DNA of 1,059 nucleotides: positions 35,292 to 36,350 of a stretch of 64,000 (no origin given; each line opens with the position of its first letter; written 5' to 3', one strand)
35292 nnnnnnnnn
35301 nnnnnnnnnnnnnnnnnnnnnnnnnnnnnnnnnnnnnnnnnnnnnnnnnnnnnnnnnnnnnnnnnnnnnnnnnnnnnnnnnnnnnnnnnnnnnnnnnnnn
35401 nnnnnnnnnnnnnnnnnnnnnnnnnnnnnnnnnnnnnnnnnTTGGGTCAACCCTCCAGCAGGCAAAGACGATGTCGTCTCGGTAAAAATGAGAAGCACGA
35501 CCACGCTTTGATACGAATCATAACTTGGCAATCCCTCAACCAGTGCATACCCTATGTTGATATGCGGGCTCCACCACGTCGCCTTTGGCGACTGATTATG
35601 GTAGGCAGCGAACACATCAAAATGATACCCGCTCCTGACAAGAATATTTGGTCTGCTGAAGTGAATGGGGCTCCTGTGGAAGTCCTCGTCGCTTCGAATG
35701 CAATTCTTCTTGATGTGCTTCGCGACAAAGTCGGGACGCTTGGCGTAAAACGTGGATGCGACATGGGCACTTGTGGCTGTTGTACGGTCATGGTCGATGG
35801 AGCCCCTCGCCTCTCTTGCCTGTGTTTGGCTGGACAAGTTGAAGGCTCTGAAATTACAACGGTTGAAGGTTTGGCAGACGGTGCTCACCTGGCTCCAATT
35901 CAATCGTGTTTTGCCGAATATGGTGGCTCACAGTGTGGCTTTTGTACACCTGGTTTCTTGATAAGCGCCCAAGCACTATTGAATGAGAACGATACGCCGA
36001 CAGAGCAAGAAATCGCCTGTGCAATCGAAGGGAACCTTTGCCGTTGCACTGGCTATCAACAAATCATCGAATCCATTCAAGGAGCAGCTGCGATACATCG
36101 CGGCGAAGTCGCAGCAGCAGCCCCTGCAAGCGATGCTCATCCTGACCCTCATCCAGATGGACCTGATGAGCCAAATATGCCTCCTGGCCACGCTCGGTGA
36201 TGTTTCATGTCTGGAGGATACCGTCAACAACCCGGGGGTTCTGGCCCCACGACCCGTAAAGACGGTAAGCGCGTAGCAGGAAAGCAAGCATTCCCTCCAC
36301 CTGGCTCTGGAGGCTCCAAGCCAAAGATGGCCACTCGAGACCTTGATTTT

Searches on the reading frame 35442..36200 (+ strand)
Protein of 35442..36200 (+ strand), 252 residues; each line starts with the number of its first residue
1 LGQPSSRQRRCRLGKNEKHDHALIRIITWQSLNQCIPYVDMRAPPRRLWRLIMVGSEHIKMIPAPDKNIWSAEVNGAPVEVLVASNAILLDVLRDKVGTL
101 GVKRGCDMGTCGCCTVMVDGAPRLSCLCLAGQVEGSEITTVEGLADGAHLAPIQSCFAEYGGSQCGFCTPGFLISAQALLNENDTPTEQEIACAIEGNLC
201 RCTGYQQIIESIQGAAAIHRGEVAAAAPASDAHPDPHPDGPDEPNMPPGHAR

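Call 34: search_protein_families(library=pfam, proteins=[window:35442-36200:+], max_evalue=0.001)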
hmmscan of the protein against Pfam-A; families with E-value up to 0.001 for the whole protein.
window:35442-36200:+ (252 aa): 3 families
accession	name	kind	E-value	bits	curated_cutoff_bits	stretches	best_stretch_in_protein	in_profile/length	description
PF01799.25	Fer2_2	-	2.9e-29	101.4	30.3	1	140-213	1-75/75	[2Fe-2S] binding domain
PF13085.11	Fer2_3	-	2.3e-07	31.3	27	1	89-143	35-88/107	2Fe-2S iron-sulfur cluster binding domain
PF00111.32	Fer2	-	2.4e-06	27.8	21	1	73-127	2-73/77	2Fe-2S iron-sulfur cluster binding domain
